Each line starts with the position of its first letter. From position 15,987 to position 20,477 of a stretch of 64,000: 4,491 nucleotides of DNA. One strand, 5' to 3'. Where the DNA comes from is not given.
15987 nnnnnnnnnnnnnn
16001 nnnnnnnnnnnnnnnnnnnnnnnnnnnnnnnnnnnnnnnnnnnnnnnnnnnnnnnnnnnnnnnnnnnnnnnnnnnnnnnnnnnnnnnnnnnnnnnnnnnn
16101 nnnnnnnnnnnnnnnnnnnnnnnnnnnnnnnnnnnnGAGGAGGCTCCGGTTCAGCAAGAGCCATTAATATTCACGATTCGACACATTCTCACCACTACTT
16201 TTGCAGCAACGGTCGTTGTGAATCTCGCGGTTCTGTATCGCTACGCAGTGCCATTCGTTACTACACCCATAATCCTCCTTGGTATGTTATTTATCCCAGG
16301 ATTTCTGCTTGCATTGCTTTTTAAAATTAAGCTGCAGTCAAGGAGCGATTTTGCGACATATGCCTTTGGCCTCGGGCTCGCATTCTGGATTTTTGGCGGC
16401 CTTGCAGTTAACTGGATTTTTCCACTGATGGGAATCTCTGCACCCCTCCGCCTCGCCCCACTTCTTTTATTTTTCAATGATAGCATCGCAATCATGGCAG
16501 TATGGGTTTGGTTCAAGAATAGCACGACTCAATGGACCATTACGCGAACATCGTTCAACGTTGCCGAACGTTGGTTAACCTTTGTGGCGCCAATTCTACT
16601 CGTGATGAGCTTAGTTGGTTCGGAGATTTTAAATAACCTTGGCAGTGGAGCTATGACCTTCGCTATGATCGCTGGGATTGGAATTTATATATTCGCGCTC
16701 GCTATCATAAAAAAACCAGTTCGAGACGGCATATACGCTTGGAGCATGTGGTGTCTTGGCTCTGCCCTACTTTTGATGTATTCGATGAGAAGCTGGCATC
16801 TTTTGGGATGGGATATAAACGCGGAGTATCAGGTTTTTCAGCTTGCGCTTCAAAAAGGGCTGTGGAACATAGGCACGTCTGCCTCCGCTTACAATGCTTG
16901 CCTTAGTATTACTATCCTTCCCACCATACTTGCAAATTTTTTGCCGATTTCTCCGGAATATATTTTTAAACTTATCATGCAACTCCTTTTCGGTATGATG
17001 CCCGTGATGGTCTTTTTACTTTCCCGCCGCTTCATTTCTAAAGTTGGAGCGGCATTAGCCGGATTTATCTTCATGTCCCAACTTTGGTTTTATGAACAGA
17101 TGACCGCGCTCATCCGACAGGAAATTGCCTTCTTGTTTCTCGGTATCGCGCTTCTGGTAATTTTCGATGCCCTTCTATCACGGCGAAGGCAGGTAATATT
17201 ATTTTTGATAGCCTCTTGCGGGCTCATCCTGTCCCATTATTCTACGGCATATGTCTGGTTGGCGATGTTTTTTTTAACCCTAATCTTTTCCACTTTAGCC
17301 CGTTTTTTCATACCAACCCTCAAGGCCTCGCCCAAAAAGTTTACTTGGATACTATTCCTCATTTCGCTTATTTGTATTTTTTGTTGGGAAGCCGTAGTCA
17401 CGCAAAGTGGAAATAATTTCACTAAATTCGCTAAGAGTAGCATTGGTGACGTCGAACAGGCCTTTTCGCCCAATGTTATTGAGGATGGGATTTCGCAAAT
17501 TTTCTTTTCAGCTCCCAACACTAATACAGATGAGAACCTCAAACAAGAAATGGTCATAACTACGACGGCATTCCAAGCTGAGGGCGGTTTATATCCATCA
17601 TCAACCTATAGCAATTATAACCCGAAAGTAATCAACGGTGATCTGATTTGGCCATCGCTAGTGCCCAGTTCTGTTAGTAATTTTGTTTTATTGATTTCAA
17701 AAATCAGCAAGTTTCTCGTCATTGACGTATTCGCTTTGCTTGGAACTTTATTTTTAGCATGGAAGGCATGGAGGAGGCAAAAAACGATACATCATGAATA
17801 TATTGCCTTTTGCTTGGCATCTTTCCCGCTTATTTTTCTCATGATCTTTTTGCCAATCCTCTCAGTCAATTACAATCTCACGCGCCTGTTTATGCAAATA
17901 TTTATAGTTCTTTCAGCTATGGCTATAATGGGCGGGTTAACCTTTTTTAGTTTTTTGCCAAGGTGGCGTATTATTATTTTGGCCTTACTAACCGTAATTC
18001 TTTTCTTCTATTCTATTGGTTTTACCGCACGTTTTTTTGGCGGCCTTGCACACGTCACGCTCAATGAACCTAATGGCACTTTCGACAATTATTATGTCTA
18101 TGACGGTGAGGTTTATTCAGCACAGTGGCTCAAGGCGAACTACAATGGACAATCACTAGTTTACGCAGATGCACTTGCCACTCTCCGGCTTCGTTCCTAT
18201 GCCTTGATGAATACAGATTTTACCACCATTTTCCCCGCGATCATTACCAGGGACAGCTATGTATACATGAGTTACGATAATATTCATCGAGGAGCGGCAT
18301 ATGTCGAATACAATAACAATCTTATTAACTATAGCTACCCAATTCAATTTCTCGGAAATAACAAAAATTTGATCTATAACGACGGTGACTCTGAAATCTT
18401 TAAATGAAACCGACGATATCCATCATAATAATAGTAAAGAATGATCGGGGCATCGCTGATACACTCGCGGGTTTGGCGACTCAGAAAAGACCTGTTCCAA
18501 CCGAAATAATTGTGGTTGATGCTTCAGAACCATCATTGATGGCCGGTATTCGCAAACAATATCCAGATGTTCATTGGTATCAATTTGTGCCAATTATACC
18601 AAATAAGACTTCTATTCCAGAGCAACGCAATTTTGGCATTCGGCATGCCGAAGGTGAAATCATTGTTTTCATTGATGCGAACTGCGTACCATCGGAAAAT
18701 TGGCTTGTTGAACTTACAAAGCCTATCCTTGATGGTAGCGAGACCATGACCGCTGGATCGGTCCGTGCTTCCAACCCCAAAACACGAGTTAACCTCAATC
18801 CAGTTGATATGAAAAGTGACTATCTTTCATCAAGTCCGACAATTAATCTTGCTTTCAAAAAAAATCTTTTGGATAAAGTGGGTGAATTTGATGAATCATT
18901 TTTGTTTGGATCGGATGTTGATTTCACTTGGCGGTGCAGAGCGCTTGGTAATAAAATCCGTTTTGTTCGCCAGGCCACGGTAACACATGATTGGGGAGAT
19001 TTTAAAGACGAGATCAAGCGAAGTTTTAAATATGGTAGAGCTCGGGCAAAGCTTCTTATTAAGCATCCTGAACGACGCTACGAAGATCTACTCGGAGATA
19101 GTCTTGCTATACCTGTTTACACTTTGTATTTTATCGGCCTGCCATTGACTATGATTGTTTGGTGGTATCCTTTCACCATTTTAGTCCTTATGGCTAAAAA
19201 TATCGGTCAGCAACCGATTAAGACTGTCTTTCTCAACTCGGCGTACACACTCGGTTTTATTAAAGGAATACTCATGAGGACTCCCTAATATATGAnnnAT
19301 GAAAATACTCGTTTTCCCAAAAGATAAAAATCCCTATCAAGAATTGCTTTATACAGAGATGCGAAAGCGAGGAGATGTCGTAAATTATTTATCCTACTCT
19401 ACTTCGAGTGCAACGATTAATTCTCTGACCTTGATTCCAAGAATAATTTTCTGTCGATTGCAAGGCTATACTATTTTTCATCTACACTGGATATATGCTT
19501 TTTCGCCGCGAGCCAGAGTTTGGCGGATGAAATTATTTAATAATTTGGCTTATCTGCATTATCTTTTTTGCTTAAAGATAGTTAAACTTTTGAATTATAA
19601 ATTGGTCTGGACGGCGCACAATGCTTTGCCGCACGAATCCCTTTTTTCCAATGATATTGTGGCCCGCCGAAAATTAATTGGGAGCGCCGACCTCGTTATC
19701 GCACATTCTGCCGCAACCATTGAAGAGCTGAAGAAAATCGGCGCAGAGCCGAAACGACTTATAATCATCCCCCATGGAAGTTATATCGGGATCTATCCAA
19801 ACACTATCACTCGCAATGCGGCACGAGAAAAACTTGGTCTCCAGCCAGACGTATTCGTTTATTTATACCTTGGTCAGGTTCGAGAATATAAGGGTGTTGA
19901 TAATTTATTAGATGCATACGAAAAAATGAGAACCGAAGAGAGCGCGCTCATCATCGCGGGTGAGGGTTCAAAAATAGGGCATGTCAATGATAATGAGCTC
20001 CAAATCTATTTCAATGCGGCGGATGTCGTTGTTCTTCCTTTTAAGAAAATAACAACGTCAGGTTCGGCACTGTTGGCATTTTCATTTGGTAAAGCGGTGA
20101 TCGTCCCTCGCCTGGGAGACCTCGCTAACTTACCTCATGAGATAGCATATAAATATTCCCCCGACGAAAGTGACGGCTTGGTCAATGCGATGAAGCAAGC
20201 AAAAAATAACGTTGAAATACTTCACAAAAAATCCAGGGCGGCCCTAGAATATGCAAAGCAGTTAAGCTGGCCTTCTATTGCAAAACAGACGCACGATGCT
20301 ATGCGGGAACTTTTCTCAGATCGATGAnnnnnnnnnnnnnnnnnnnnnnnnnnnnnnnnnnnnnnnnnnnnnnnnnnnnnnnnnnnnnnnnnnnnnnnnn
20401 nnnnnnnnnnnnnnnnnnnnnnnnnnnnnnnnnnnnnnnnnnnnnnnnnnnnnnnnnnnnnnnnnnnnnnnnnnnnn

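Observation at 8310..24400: AT-richer glycan-biosynthesis island embedded in a GC-rich backbone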

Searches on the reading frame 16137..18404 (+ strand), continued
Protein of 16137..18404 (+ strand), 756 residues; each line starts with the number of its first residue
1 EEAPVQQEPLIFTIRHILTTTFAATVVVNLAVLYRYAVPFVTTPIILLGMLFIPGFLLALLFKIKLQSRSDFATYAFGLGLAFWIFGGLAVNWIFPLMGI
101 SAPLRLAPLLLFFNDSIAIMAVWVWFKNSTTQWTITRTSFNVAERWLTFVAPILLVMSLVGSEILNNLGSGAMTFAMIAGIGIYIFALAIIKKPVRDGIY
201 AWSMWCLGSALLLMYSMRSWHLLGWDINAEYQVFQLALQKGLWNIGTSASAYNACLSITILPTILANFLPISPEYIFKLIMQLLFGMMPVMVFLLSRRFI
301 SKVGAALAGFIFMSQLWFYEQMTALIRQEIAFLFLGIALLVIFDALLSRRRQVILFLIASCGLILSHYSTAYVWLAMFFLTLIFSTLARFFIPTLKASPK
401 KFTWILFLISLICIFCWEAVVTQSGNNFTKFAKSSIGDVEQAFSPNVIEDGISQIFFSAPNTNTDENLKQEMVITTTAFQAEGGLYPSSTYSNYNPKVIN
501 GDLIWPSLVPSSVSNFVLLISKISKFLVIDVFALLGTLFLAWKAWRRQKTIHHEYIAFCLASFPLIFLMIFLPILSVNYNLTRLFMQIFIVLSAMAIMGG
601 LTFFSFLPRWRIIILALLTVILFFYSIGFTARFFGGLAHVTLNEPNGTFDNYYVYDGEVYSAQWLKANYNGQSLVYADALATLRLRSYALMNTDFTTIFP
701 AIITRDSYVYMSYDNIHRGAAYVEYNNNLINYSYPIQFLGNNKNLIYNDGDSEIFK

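Call 40: fold_search(model_id=the predicted structure, library=pdb)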
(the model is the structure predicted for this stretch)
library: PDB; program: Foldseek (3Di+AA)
matches with E <= 10: 240; with E <= 0.001: 2
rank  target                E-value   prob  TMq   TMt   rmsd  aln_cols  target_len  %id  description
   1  8if8_B                2.4e-04  1.00  0.40  0.47  12.8       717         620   11  Arabinosyltransferase AftA (released 2023-05-31)
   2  8if8_C                3.4e-04  1.00  0.39  0.48  11.2       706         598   11  Arabinosyltransferase AftA (released 2023-05-31)
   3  5ogl_A                1.6e-03  1.00  0.36  0.38  15.5       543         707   12  Structure of bacterial oligosaccharyltransferase PglB in complex with an acceptor peptide and an lipid-linked oligosac (released 2017-10-25)
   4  6s7o_A                2.3e-03  1.00  0.37  0.42  13.8       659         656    9  Cryo-EM structure of human oligosaccharyltransferase complex OST-A (released 2019-12-18)
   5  8b6l_I                3.3e-03  1.00  0.37  0.40  16.6       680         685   11  Subtomogram average of the human Sec61-TRAP-OSTA-translocon (released 2022-12-07)
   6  9n9j_I                3.6e-03  1.00  0.37  0.39  16.9       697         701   11  Structure of a GRP94 folding intermediate engaged with a CCDC134- and FKBP11-bound secretory translocon (released 2025-11-19)
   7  6s7t_A                4.4e-03  1.00  0.40  0.42  15.6       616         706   12  Cryo-EM structure of human oligosaccharyltransferase complex OST-B (released 2019-12-18)
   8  8age_A                1.3e-02  1.00  0.37  0.42  12.1       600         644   11  Structure of yeast oligosaccharylransferase complex with acceptor peptide bound (released 2022-12-07)
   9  9pcb                  2.1e-01  0.14  0.10  0.15  26.0       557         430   11  Structure of Synaptic Vesicle Protein 2A Bound to UCB-J (released 2025-09-10)
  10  9okh                  4.3e-01  0.07  0.09  0.12  27.5       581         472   12  Cryo-EM structure of human SV2A in complex with UCBJ (released 2025-12-10)
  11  8xq8                  4.8e-01  0.11  0.12  0.10  25.7       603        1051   10  Structure of the sea urchin spSLC9C1 in state-1 w/ cAMP protomer (released 2024-07-17)
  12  9o97_A                4.8e-01  0.07  0.09  0.13  26.2       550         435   10  Cryo-EM structure of CLC-ec1 at pH 3.0 (released 2026-01-07)
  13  2htk_B                5.9e-01  0.08  0.08  0.12  22.7       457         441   11  Structure of the Escherichia coli ClC chloride channel Y445A mutant and Fab complex (released 2006-09-19)
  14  8y0p_B                7.2e-01  0.08  0.10  0.13  25.9       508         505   11  Beta-Catenin in complex with peptide 301 (released 2024-04-17)
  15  6xr1                  8.2e-01  0.12  0.12  0.16  25.8       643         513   10  Computationally designed right-handed alpha/alpha single-chain toroid with 9 repeats (released 2021-07-14)
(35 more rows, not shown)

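Call 49: find_related_loci(query=A2, collection=metagenome_contigs, flank=10000)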
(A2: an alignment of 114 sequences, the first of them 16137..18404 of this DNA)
Query A2 (756 aa) in metagenome_contigs; peptide patterns used: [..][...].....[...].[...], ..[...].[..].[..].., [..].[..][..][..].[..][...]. (x = any residue, [..] = any of these).
600 stretches matched a pattern (row limit reached: there are more); 415 encode a relative of the query (tblastn E <= 1e-3); the best 80 are kept; 79 distinct loci.
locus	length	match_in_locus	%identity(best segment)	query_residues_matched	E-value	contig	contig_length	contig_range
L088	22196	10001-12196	36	15-756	2e-140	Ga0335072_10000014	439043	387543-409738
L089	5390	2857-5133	33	1-756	2e-135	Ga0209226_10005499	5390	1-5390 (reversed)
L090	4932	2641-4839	35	26-756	4e-132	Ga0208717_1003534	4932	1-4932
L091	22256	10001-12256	46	13-756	0e+0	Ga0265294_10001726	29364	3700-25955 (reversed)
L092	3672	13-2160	33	39-756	2e-129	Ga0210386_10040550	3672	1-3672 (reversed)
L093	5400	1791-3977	35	41-756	7e-126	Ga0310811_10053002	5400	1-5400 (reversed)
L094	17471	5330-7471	36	53-755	7e-123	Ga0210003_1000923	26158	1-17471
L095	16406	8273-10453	35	26-756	4e-122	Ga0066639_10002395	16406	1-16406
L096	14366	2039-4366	33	1-756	2e-121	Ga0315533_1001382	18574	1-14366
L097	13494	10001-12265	33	26-756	2e-120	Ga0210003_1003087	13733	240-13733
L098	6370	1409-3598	35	53-756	8e-120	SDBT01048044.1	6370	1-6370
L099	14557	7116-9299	33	53-756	1e-117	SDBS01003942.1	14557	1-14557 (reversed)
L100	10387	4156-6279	34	71-756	6e-117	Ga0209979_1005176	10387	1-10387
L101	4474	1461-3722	33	26-756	8e-117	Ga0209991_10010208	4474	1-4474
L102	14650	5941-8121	33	53-756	1e-112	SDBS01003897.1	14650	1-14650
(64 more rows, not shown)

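Call 56: search_protein_families(library=pfam, alignment_id=A3, max_evalue=0.0001)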
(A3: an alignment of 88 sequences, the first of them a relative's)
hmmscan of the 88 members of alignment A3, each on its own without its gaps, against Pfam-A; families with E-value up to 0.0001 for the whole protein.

A. member 1, L088:2326-3021:+ (231 aa): 1 family
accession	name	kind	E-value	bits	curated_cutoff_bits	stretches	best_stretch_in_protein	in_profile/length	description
PF01522.26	Polysacc_deac_1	-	6.8e-19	68.5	23.1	1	5-124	8-123/124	Polysaccharide deacetylase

B. families by the number of members that match (of 88 scanned): 61 families (the first 25 are shown)
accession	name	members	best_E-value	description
PF01522.26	Polysacc_deac_1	15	5.6e-25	Polysaccharide deacetylase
PF04230.19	PS_pyruv_trans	10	1.1e-38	Polysaccharide pyruvyl transferase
PF13649.12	Methyltransf_25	7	7.8e-23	Methyltransferase domain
PF13847.12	Methyltransf_31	7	1e-20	Methyltransferase domain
PF08241.18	Methyltransf_11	6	5e-25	Methyltransferase domain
PF13489.12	Methyltransf_23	6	2.3e-19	Methyltransferase domain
PF01209.24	Ubie_methyltran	6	2.6e-14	ubiE/COQ5 methyltransferase family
PF08242.18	Methyltransf_12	6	6.2e-14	Methyltransferase domain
PF00534.26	Glycos_transf_1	5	3.2e-25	Glycosyl transferases group 1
PF13692.12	Glyco_trans_1_4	4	2.2e-23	Glycosyl transferases group 1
PF18765.7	Polbeta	4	1.3e-09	Polymerase beta, Nucleotidyltransferase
PF13439.12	Glyco_transf_4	4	4.4e-09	Glycosyltransferase Family 4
PF16363.11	GDP_Man_Dehyd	3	3e-61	GDP-mannose 4,6 dehydratase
PF01370.27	Epimerase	3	5.5e-58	NAD dependent epimerase/dehydratase family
PF13173.12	AAA_14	3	9.5e-38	AAA domain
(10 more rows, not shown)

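Call 85: search_protein_representatives(alignment_id=A2)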
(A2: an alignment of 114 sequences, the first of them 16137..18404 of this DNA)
Query: 114 sequences, 751 profile positions. Proteins with E-value up to 0.001 (for the whole library): 5518; up to 1e-10: 4683; up to 1e-30: 3294. The best 150 are listed.
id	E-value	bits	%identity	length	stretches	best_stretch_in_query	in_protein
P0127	1.3e-285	965.9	-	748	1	1-751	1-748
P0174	2.3e-269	912.2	-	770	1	1-751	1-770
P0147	3.5e-266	901.7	-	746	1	1-751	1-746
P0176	3.8e-266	901.5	-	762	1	2-751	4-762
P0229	2.0e-264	895.8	-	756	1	1-751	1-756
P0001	3.7e-264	895.0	-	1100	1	3-751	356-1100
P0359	5.9e-264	894.3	-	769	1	1-751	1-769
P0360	1.8e-262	889.4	-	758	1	1-751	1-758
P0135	4.9e-259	878.0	-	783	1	3-751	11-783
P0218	5.6e-259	877.8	-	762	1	1-751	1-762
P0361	6.2e-257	871.1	-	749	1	1-751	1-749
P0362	5.7e-255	864.6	-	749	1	1-751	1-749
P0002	3.6e-254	861.9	-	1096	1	2-751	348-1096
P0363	7.5e-254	860.9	-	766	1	1-751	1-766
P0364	2.4e-252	855.9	-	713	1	50-751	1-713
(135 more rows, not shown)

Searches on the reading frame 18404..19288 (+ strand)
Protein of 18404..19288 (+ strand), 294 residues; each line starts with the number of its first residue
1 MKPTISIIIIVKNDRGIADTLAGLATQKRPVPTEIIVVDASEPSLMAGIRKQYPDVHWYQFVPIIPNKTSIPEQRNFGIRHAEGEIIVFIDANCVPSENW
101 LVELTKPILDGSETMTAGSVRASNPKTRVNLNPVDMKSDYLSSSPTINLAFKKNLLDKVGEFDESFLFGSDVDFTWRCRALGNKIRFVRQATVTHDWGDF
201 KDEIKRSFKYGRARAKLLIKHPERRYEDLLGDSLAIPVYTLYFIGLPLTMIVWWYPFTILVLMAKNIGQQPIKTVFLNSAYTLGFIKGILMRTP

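Call 3: search_protein_families(library=pfam, proteins=[window:18404-19288:+], max_evalue=0.01)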
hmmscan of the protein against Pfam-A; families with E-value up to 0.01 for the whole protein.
window:18404-19288:+ (294 aa): 4 families
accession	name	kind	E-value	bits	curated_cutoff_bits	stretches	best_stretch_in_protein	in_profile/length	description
PF00535.33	Glycos_transf_2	-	3.1e-13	50.4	23.3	1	6-135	1-130/168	Glycosyl transferase family 2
PF13641.12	Glyco_tranf_2_3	-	1.4e-09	38.8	27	1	12-196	11-212/230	Glycosyltransferase like family 2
PF10111.15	Glyco_tranf_2_2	-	5.9e-06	26.4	27.3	1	7-105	2-103/276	Glycosyltransferase like family 2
PF13632.12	Glyco_trans_2_3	-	3e-05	24.4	27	1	142-261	70-184/198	Glycosyl transferase family group 2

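Call 43: search_solved_structures(query=window:18404-19285:+, max_evalue=0.001)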
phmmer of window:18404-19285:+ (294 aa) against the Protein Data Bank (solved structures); distinct sequences matched with E-value up to 0.001: 0.

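Call 46: search_protein_families(library=ncbifam, proteins=[window:18404-19288:+], max_evalue=0.001)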
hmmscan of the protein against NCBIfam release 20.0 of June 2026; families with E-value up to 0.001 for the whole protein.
window:18404-19288:+ (294 aa): 7 families
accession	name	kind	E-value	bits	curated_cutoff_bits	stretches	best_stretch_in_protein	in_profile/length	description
TIGR03965.1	mycofact_glyco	equivalog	2.6e-26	92.5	280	1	3-225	74-311/467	mycofactocin biosynthesis glycosyltransferase MftF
NF041875.1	EPS_EpsD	equivalog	2.6e-14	53.4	370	1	16-224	13-237/325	exopolysaccharide biosynthesis glycosyltransferase EpsD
TIGR04283.1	glyco_like_mftF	equivalog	8.8e-11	41.8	182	1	5-194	1-184/221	TIGR04283 family arsenosugar biosynthesis glycosyltransferase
NF038299.1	EPS_HpsN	equivalog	2.4e-10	39.9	425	1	3-112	1-110/317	hormogonium polysaccharide biosynthesis glycosyltransferase HpsN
NF041394.1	GtaseAglG_Halo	equivalog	1.3e-07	31.2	440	1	33-108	33-107/304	glucosyl-dolichyl phosphate glucuronosyltransferase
TIGR01556.1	rhamnosyltran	subfamily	1.4e-05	24.5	200.55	0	135-226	142-226/281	rhamnosyltransferase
NF038302.1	EPS_HpsE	equivalog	0.00053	19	300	1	28-104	29-107/307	hormogonium polysaccharide biosynthesis glycosyltransferase HpsE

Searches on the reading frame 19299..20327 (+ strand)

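Call 3: search_protein_families(library=pfam, proteins=[window:19299-20327:+], max_evalue=0.01)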
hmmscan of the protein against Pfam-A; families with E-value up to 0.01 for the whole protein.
window:19299-20327:+ (342 aa): 4 families
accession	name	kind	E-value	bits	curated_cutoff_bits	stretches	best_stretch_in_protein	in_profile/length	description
PF00534.26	Glycos_transf_1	-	1.9e-09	37.8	26.4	1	173-270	3-122/172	Glycosyl transferases group 1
PF13692.12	Glyco_trans_1_4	-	6e-09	36.7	27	1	187-300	3-138/142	Glycosyl transferases group 1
PF13439.12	Glyco_transf_4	-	2e-08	34.9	28.5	1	19-160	13-165/170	Glycosyltransferase Family 4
PF13579.12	Glyco_trans_4_4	-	0.0089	16.8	29.7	0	53-160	68-158/158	Glycosyl transferase 4-like domain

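Call 46: search_protein_families(library=ncbifam, proteins=[window:19299-20327:+], max_evalue=0.001)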
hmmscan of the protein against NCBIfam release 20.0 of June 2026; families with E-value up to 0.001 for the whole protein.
window:19299-20327:+ (342 aa): 14 families
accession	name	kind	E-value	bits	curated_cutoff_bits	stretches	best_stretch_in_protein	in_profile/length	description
TIGR03449.1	mycothiol_MshA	equivalog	2.7e-12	46.3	462.5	1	121-220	156-257/406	D-inositol-3-phosphate glycosyltransferase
NF007640.0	PRK10307.1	subfamily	9.4e-12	44.5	276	1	123-324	165-393/411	WcaI family glycosyltransferase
TIGR04157.1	glyco_rSAM_CFB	subfamily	6.4e-11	41.9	400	1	108-224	148-268/406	TIGR04157 family glycosyltransferase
NF012028.0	PRK15484.1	subfamily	2.8e-09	36.6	618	1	154-217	163-225/380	lipopolysaccharide N-acetylglucosaminyltransferase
TIGR04007.1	wcaI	equivalog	8e-08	31.3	800.45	1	129-224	173-270/407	colanic acid biosynthesis glycosyltransferase WcaI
NF038295.1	EPS_HpsP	equivalog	4e-07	29.4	550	0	145-221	170-245/388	hormogonium polysaccharide biosynthesis glycosyltransferase HpsP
TIGR04047.1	MSMEG_0565_glyc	hypoth_equivalog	4.9e-07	29.2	259.85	0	226-333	262-369/373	MSMEG_0565 family glycosyltransferase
NF053787.1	GlcN_PG_synth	equivalog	1.1e-06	27.8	480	1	124-338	138-359/361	N-acetylglucosaminyl phosphatidylglycerol synthase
TIGR02149.1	glgA_Coryne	subfamily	1.7e-05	24.2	302.4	1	124-221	139-240/391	glycogen synthase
NF047684.1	TeichurnBiosyTuaC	equivalog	3.1e-05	23.1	550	1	125-233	160-266/391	teichuronic acid biosynthesis protein TuaC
NF038298.1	EPS_HpsO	equivalog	0.00013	20.9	575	1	82-229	101-245/388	hormogonium polysaccharide biosynthesis glycosyltransferase HpsO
TIGR04063.1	stp3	hypoth_equivalog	0.00025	20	442.05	0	130-223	158-253/397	TIGR04063 family PEP-CTERM/XrtA system glycosyltransferase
NF041010.1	glycosy_Agl16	equivalog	0.00052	19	575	0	89-210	95-204/352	glycosylation protein Agl16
NF049988.1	MGlcDAGSynMgs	equivalog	0.00072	19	400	0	173-224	201-254/398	alpha-monoglucosyldiacylglycerol synthase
